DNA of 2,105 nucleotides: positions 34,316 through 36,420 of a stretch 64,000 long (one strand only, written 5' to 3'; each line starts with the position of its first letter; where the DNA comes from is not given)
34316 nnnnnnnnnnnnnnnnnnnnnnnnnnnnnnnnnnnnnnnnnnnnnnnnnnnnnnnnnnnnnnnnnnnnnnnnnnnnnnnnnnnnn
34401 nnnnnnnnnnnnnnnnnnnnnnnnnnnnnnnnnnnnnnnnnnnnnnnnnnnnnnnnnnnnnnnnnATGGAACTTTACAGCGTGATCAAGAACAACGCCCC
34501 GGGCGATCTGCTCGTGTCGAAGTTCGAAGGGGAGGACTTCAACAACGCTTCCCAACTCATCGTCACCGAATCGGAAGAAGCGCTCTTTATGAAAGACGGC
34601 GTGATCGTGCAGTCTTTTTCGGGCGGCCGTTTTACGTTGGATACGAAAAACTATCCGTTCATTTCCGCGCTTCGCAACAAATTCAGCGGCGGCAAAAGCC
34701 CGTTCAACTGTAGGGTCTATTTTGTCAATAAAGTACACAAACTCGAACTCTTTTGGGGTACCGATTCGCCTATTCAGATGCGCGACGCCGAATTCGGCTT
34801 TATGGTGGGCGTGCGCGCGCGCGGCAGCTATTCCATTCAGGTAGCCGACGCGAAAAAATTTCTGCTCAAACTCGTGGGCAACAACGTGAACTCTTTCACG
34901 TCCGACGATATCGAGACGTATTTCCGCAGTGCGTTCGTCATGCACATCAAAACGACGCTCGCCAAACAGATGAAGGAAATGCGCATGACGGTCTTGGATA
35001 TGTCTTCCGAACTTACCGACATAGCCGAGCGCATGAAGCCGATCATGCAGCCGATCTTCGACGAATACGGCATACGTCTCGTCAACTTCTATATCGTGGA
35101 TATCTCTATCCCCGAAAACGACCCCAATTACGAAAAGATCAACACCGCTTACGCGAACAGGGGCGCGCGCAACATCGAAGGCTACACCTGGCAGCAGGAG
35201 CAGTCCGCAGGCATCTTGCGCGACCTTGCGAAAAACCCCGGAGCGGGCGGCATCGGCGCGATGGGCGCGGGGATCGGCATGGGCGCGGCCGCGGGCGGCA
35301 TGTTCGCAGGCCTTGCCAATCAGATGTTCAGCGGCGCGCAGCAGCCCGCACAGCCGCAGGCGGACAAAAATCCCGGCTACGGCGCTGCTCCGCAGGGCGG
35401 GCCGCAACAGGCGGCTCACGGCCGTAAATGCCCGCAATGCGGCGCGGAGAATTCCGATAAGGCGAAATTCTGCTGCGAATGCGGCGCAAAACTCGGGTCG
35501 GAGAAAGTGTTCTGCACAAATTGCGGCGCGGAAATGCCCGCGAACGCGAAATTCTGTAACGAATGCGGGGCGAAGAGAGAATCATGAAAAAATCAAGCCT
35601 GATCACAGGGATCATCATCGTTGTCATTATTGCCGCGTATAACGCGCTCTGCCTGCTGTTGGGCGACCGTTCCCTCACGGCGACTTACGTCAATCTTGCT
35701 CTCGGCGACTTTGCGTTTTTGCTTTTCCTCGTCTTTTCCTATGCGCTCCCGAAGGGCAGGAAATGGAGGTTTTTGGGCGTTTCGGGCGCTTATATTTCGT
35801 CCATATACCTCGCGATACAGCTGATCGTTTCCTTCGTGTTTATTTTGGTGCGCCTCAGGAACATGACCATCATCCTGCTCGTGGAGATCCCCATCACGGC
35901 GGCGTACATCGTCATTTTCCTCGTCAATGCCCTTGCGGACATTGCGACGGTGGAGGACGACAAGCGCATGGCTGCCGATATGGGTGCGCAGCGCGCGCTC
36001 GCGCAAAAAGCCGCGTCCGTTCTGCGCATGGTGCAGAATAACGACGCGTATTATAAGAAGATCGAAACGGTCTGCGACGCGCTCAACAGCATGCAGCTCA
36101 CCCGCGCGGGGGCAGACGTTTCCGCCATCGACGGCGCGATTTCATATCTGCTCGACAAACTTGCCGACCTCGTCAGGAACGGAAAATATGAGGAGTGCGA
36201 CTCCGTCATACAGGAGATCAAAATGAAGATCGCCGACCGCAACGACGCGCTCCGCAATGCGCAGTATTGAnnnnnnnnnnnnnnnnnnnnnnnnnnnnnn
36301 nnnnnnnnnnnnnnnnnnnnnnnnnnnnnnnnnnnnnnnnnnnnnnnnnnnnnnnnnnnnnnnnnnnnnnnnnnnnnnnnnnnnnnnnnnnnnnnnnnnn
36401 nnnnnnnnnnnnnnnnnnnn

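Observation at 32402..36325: Self-contained five-gene ZnR-TPR / unknown / YidD-like / SPFH-DZR / membrane operon: candidate uncharacterised envelope-stress or anti-invader system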

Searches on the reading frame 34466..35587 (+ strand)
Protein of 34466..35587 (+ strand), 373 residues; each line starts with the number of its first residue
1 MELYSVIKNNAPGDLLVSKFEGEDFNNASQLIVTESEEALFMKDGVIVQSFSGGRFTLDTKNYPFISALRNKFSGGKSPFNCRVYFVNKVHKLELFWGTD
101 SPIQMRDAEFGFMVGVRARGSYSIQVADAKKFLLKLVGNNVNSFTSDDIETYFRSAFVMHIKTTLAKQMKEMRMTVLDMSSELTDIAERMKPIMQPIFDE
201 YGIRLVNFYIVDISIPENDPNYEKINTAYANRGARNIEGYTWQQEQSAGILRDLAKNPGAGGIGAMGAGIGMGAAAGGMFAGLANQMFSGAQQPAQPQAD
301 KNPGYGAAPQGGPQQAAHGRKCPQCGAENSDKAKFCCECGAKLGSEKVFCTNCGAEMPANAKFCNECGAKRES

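Call 4: search_protein_families(library=pfam, proteins=[window:34466-35587:+], max_evalue=0.1)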
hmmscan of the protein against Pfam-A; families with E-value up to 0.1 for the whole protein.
window:34466-35587:+ (373 aa): 10 families
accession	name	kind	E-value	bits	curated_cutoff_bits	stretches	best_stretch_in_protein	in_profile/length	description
PF13421.11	Band_7_1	-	9.5e-46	156.5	24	1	24-218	10-198/211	SPFH domain-Band 7 family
PF13240.11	Zn_Ribbon_1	-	2e-14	53.3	25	2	349-370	1-22/23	zinc-ribbon domain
PF12773.13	DZR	-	1.4e-10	41.6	27.3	1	322-368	1-45/45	Double zinc ribbon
PF01145.31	Band_7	-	5.1e-09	36.9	23.6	1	73-218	25-150/176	SPFH domain / Band 7 family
PF24463.1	DUF7577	-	1.7e-07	31.2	28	2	320-343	3-26/27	Domain of unknown function (DUF7577)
PF13248.11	Zn_ribbon_3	-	5.8e-05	22.9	27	2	320-343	3-26/26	zinc-ribbon domain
PF17032.10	Zn_ribbon_15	-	8.6e-05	23.7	28.9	1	347-368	52-73/73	zinc-ribbon family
PF18912.6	DZR_2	-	0.00086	19.5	27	1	320-367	8-55/56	Double zinc ribbon domain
PF14952.11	zf-tcix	-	0.018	15.1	31.2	1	320-336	11-27/42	Putative treble-clef, zinc-finger, Zn-binding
PF24460.1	DUF7575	-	0.056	13.3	28.5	0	319-343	3-27/28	Domain of unknown function (DUF7575)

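Call 5: search_protein_families(library=ncbifam, proteins=[window:34466-35587:+], max_evalue=0.1)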
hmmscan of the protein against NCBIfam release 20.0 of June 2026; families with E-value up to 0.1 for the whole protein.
window:34466-35587:+ (373 aa): 4 families
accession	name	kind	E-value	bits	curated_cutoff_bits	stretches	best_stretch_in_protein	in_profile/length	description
NF011149.0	PRK14559.1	equivalog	3.7e-05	22.7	374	1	321-369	3-49/642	serine/threonine phosphatase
NF045510.1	4Cys_prefix_kin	domain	0.00049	20.3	24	1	328-343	11-26/26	4-Cys prefix domain-containing protein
NF005651.0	PRK07418.1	subfamily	0.0011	17.2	942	1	314-343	588-617/617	acetolactate synthase large subunit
NF003161.0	PRK04136.1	equivalog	0.1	12.2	54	0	347-370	14-37/49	50S ribosomal protein L40e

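Call 6: search_protein_families(library=padloc, proteins=[window:34466-35587:+], max_evalue=0.1)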
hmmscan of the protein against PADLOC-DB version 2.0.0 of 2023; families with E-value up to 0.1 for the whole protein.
window:34466-35587:+ (373 aa): 0 families

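Call 31: search_protein_families(library=phrogs, proteins=[window:34466-35587:+], max_evalue=0.001)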
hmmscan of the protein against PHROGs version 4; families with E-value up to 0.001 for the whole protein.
window:34466-35587:+ (373 aa): 3 families
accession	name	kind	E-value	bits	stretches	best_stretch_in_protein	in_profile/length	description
phrog_2546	-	unknown function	9e-07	30.3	1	348-370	1-23/180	-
phrog_38469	-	unknown function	1.9e-05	25.5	1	312-370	206-262/272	-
phrog_19315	-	unknown function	0.00061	19.9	1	318-370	257-310/348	-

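Call 32: search_solved_structures(query=window:34466-35587:+, max_evalue=0.01)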
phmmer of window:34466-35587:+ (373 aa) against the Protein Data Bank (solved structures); distinct sequences matched with E-value up to 0.01: 0.

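Call 58: find_homologous_proteins(query=window:34466-35587:+)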
Query window:34466-35587:+ (373 aa): 1029 proteins with E <= 0.001 among 3021 candidates; the best 120 are listed.
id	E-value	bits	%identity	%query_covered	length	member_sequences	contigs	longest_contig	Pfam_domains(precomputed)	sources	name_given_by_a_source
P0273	1.4e-250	848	99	100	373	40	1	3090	PF13240.12,PF01145.32,PF12773.14,PF24463.2,PF13421.12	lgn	-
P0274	3.5e-139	482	60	99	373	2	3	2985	PF13240.12,PF01145.32,PF12773.14,PF13421.12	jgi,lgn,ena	-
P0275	2.8e-137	476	57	99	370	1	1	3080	PF13240.12,PF01145.32,PF12773.14,PF24463.2,PF13421.12,PF13248.12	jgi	jgi:membrane protease subunit (stomatin/prohibitin family)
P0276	2.7e-136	472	57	100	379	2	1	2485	PF13240.12,PF01145.32,PF12773.14,PF17032.11,PF13421.12,PF13248.12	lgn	-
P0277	1.1e-135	470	55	99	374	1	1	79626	PF13240.12,PF01145.32,PF12773.14,PF24463.2,PF13421.12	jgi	jgi:membrane protease subunit (stomatin/prohibitin family)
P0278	1.5e-135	470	57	99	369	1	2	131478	PF13240.12,PF01145.32,PF12773.14,PF13421.12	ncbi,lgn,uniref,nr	ncbi:SPFH domain-containing protein [Paenibacillus allorhizosphaerae]|uniref:SPFH domain-containing 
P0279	3.8e-135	469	56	99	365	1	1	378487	PF13240.12,PF01145.32,PF12773.14,PF24463.2,PF13421.12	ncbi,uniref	ncbi:SPFH domain-containing protein [Gorillibacterium sp. sgz5001074]|uniref:SPFH domain-containing 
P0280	1.7e-133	463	54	99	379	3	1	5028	PF13240.12,PF01145.32,PF12773.14,PF24463.2,PF13421.12,PF13248.12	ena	-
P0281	1.1e-131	457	53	99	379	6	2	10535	PF13240.12,PF01145.32,PF12773.14,PF24463.2,PF13421.12,PF13248.12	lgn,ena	-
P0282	1.8e-131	456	54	99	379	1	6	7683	PF13240.12,PF01145.32,PF12773.14,PF24463.2,PF13421.12,PF13248.12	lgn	-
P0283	2.6e-131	456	56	99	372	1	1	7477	PF13240.12,PF01145.32,PF12773.14,PF24463.2,PF13421.12,PF13248.12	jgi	jgi:membrane protease subunit (stomatin/prohibitin family)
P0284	8.2e-131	454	53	99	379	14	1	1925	PF13240.12,PF01145.32,PF12773.14,PF24463.2,PF13421.12,PF13248.12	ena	-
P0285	8.5e-131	454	54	99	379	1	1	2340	PF13240.12,PF01145.32,PF12773.14,PF24463.2,PF13421.12,PF13248.12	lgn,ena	-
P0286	9.6e-131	454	54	99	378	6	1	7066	PF13240.12,PF01145.32,PF12773.14,PF24463.2,PF13421.12,PF13248.12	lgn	-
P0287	1.6e-130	453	55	99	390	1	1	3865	PF13240.12,PF12773.14,PF13421.12,PF13248.12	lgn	-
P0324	3.8e-123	429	54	100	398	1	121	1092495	PF13240.12,PF01145.32,PF12773.14,PF17032.11,PF13421.12,PF24460.2,PF13248.12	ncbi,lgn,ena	-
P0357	3.0e-119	416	51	99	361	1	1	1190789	PF13240.12,PF01145.32,PF12773.14,PF13421.12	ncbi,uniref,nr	ncbi:SPFH domain-containing protein [Bacillus timonensis]|uniref:SPFH domain-containing protein n=1 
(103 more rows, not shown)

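Call 59: find_encoding_contigs(protein=P0357, flank=7000, max_places=2)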
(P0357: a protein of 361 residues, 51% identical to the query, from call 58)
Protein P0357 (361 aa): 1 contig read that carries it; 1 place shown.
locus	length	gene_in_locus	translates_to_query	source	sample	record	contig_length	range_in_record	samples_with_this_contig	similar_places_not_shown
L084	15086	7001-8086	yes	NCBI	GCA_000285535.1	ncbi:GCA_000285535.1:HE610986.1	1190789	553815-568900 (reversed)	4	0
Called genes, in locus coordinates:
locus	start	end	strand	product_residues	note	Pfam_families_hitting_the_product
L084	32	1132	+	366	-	PF00266:Aminotran_5 (faint), PF01041:DegT_DnrJ_EryC1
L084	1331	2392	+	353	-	PF00535:Glycos_transf_2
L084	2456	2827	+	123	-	PF03646:FlaG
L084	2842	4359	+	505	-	PF02465:FliD_N, PF07195:FliD_C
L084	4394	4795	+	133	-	PF02561:FliS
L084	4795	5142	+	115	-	PF05400:FliT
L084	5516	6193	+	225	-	PF13248:Zn_ribbon_3 (weak), PF07719:TPR_2 (faint), PF13432:TPR_16 (faint)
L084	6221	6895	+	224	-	-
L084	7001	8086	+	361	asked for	PF13421:Band_7_1, PF01145:Band_7, PF12773:DZR, PF13240:Zn_Ribbon_1 (weak)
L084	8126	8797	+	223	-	-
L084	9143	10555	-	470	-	-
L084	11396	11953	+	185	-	PF02482:Ribosomal_S30AE, PF16321:Ribosom_S30AE_C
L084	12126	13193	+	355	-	PF07694:5TM-5TMR_LYT, PF00990:GGDEF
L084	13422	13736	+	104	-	-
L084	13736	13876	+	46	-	-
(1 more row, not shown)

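Call 60: find_encoding_contigs(protein=P0278, flank=7000, max_places=2)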
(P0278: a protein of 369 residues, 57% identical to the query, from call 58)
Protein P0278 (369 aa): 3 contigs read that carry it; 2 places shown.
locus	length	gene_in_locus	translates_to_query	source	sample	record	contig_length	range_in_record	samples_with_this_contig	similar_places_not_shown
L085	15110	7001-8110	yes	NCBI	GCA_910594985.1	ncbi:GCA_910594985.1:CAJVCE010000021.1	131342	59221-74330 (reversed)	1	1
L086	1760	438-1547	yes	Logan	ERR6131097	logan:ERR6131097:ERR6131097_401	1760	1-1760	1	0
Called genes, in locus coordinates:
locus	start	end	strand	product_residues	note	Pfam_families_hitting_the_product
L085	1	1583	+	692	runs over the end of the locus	PF05043:Mga (faint), PF08279:HTH_11 (weak), PF08280:HTH_Mga (faint), PF02302:PTS_IIB (faint), PF00874:PRD, PF00359:PTS_EIIA_2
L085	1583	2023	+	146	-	PF00359:PTS_EIIA_2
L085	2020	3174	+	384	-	PF01232:Mannitol_dh, PF08125:Mannitol_dh_C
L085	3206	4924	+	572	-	PF05524:PEP-utilisers_N, PF00391:PEP-utilizers, PF02896:PEP-utilizers_C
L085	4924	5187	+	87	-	PF00381:PTS-HPr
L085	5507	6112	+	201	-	PF00515:TPR_1 (faint), PF07719:TPR_2 (faint), PF13181:TPR_8 (faint)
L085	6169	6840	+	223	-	-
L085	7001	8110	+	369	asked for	PF13421:Band_7_1, PF01145:Band_7, PF12773:DZR, PF13240:Zn_Ribbon_1 (weak)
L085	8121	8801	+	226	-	-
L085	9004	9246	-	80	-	-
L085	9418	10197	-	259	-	PF13560:HTH_31, PF17765:MLTR_LBD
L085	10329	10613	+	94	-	-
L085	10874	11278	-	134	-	PF07366:SnoaL, PF12680:SnoaL_2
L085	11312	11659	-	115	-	PF07366:SnoaL, PF12680:SnoaL_2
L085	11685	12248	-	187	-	PF02525:Flavodoxin_2, PF03358:FMN_red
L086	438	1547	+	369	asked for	PF13421:Band_7_1, PF01145:Band_7, PF12773:DZR, PF13240:Zn_Ribbon_1 (weak)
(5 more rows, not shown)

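Call 67: find_encoding_contigs(protein=P0324, flank=6000, max_places=3)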
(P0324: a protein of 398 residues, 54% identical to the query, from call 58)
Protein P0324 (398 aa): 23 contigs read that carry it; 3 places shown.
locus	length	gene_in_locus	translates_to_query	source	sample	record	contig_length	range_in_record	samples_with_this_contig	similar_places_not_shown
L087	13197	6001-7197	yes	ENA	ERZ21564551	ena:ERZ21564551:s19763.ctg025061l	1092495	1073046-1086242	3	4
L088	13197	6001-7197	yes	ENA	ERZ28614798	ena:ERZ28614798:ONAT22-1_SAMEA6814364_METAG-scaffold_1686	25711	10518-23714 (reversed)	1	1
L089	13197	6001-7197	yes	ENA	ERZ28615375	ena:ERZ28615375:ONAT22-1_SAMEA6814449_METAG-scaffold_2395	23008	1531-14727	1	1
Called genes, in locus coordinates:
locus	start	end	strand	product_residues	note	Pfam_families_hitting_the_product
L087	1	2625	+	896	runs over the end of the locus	PF01935:DUF87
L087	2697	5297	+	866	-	-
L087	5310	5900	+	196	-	-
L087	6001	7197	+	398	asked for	PF13421:Band_7_1, PF01145:Band_7, PF17032:Zn_ribbon_15 (faint), PF12773:DZR, PF13240:Zn_Ribbon_1, PF13248:Zn_ribbon_3 (weak), PF24460:DUF7575 (faint), PF13240:Zn_Ribbon_1 (weak)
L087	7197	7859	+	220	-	-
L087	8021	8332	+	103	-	PF03091:CutA1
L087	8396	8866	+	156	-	PF12682:Flavodoxin_4, PF12724:Flavodoxin_5 (faint)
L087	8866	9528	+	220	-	PF02627:CMD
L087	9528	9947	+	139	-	PF07883:Cupin_2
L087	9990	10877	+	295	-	PF04015:DUF362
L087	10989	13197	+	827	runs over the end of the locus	PF18470:Cas9_a (weak), PF13395:HNH_4, PF18541:RuvC_III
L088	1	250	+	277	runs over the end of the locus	-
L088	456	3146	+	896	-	PF01935:DUF87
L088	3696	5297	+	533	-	-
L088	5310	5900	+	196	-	-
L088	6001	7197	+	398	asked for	PF13421:Band_7_1, PF01145:Band_7, PF17032:Zn_ribbon_15 (faint), PF12773:DZR, PF13240:Zn_Ribbon_1, PF13248:Zn_ribbon_3 (weak), PF24460:DUF7575 (faint), PF13240:Zn_Ribbon_1 (weak)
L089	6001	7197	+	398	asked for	PF13421:Band_7_1, PF01145:Band_7, PF17032:Zn_ribbon_15 (faint), PF12773:DZR, PF13240:Zn_Ribbon_1, PF13248:Zn_ribbon_3 (weak), PF24460:DUF7575 (faint), PF13240:Zn_Ribbon_1 (weak)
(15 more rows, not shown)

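Call 68: search_protein_families(library=pfam, proteins=[L087:5310-5900:+, L087:2697-5297:+], max_evalue=0.01)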
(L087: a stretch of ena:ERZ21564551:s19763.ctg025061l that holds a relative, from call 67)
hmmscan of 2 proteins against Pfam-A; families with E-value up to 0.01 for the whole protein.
L087:5310-5900:+ (196 aa): 1 family
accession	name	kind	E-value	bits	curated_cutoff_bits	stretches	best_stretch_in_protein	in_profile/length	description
PF05623.17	DUF789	-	0.0053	16.9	25.5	1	19-104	99-183/296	Protein of unknown function (DUF789)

L087:2697-5297:+ (866 aa): 0 families

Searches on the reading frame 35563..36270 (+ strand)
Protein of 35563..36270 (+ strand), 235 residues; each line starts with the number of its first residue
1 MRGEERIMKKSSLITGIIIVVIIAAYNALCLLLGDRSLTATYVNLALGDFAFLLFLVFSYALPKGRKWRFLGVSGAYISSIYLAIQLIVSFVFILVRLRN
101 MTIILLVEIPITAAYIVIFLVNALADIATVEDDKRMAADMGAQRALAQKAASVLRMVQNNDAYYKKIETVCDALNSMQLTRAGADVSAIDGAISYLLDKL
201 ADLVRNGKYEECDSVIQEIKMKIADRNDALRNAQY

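Call 4: search_protein_families(library=pfam, proteins=[window:35563-36270:+], max_evalue=0.1)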
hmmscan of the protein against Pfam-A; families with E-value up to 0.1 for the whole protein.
window:35563-36270:+ (235 aa): 2 families
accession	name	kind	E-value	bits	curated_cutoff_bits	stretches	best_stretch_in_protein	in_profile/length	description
PF06648.16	AcMNPV_Ac75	-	0.028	14.9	24.4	1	134-183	23-72/122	Autographa californica nuclear polyhedrosis virus (AcMNPV), Ac75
PF01757.29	Acyl_transf_3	-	0.034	13.7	31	1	8-120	207-318/326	Acyltransferase domain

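Call 5: search_protein_families(library=ncbifam, proteins=[window:35563-36270:+], max_evalue=0.1)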
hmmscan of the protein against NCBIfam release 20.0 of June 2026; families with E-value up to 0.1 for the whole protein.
window:35563-36270:+ (235 aa): 0 families

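Call 6: search_protein_families(library=padloc, proteins=[window:35563-36270:+], max_evalue=0.1)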
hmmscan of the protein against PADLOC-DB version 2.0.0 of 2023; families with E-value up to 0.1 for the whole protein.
window:35563-36270:+ (235 aa): 1 family
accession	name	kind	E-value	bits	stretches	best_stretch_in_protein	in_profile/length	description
PDLC00272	PtuA1|PtuA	-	0.008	13.2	1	155-232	357-435/444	AAA ATPase domain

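Call 31: search_protein_families(library=phrogs, proteins=[window:35563-36270:+], max_evalue=0.001)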
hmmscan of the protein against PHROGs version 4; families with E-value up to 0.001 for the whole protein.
window:35563-36270:+ (235 aa): 0 families

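Call 56: find_homologous_proteins(query=window:35584-36270:+)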
Query window:35584-36270:+ (228 aa): 3 proteins with E <= 0.001 among 809 candidates.
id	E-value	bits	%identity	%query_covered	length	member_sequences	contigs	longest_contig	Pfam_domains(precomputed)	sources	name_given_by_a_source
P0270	2.1e-134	463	98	100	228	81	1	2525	-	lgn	-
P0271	3.2e-114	397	83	99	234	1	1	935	-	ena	-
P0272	3.8e-114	397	83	99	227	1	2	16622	-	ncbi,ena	-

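Call 77: predict_structure(alignment_id=A3)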
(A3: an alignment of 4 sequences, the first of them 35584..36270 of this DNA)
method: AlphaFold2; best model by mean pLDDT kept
length: 228 residues; sequences in the alignment: 4
mean_pLDDT: 62.9   pTM: 0.42
mean pLDDT of the five models: 62.9, 61.8, 60.5, 60.5, 59.6
residues with pLDDT >= 90: 0; 70-90: 80; 50-70: 107; < 50: 41
segments of 3 or more residues with pLDDT < 50: 1-6, 53-68, 119-125
pLDDT, mean of each block of 10 residues (from residue 1): 47 58 50 50 54 43 43 57 54 53 59 52 50 69 82 80 79 60 84 86 85 85 68
secondary structure, 60 per line:
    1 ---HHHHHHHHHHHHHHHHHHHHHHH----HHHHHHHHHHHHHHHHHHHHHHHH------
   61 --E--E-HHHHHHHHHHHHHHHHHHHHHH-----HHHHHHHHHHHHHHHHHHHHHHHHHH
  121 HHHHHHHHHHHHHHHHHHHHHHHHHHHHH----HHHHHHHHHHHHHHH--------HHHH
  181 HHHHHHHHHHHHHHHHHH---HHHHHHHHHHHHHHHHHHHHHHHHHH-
elements in order: H4-26 H31-54 H68-89 H95-149 H154-168 H177-198 H202-227

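Call 80: fold_search(model_id=the predicted structure, library=pdb)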
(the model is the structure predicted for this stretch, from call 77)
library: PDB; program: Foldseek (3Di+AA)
matches with E <= 10: 546; with E <= 0.001: 0
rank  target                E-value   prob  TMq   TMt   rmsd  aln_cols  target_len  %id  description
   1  7tcd                  6.0e-02  1.00  0.36  0.21   4.8       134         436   13  LOV2-DARPIN fusion: D13 (released 2023-07-05)
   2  4m70_L                2.1e-01  0.93  0.29  0.49   5.9       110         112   12  Crystal structure of potato Rx-CC domain in complex with RanGAP2-WPP domain (released 2013-11-13)
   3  4m70_H                2.1e-01  0.91  0.28  0.48   6.1       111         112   13  Crystal structure of potato Rx-CC domain in complex with RanGAP2-WPP domain (released 2013-11-13)
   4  5j0l_D                2.1e-01  0.47  0.18  0.31  20.1       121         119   16  De novo design of protein homo-oligomers with modular hydrogen bond network-mediated specificity (released 2016-07-06)
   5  8j46                  3.3e-01  0.47  0.32  0.22  18.2       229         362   16  Human Consensus Olfactory Receptor OR52c in apo state, OR52c-bRIL (released 2023-12-20)
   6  6iql_A                3.4e-01  0.30  0.29  0.22  17.6       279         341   17  Crystal structure of dopamine receptor D4 bound to the subtype-selective ligand, L745870 (released 2019-12-04)
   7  9dm3_MODEL_1_A        3.6e-01  0.94  0.28  0.44   6.7       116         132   16  De novo design of proteins that bind naphthalenediimides, powerful photooxidants with tunable photophysical pr (released 2025-03-05)
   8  6xyn                  3.6e-01  0.85  0.31  0.41   7.2       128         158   12  Crystal structure of a proteolytic fragment of NarQ comprising sensor and TM domains (released 2020-03-04)
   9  6w6x_A                4.0e-01  0.87  0.28  0.46   9.0       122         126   12  Crystal Structure of ABLE Apo-protein (released 2020-08-26)
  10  3cax                  4.3e-01  0.30  0.17  0.13   9.3       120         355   13  Crystal structure of uncharacterized protein PF0695 (released 2008-03-18)
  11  6yue                  4.8e-01  0.60  0.29  0.29   7.9       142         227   10  Fragment of nitrate/nitrite sensor histidine kinase NarQ (R50S variant) (released 2020-05-06)
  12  4e40                  4.8e-01  0.44  0.22  0.20  26.5       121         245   16  The haptoglobin-hemoglobin receptor of Trypanosoma congolense (released 2013-01-16)
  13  5j0l_A                5.0e-01  0.38  0.20  0.32  20.4       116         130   20  De novo design of protein homo-oligomers with modular hydrogen bond network-mediated specificity (released 2016-07-06)
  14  4u5a_A                5.3e-01  0.66  0.28  0.33   7.7       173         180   11  Sporozoite Protein for Cell Traversal (released 2014-12-24)
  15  6rz8                  5.6e-01  0.77  0.31  0.22   7.1       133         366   15  Crystal structure of the human cysteinyl leukotriene receptor 2 in complex with ONO-2080365 (released 2019-12-11)
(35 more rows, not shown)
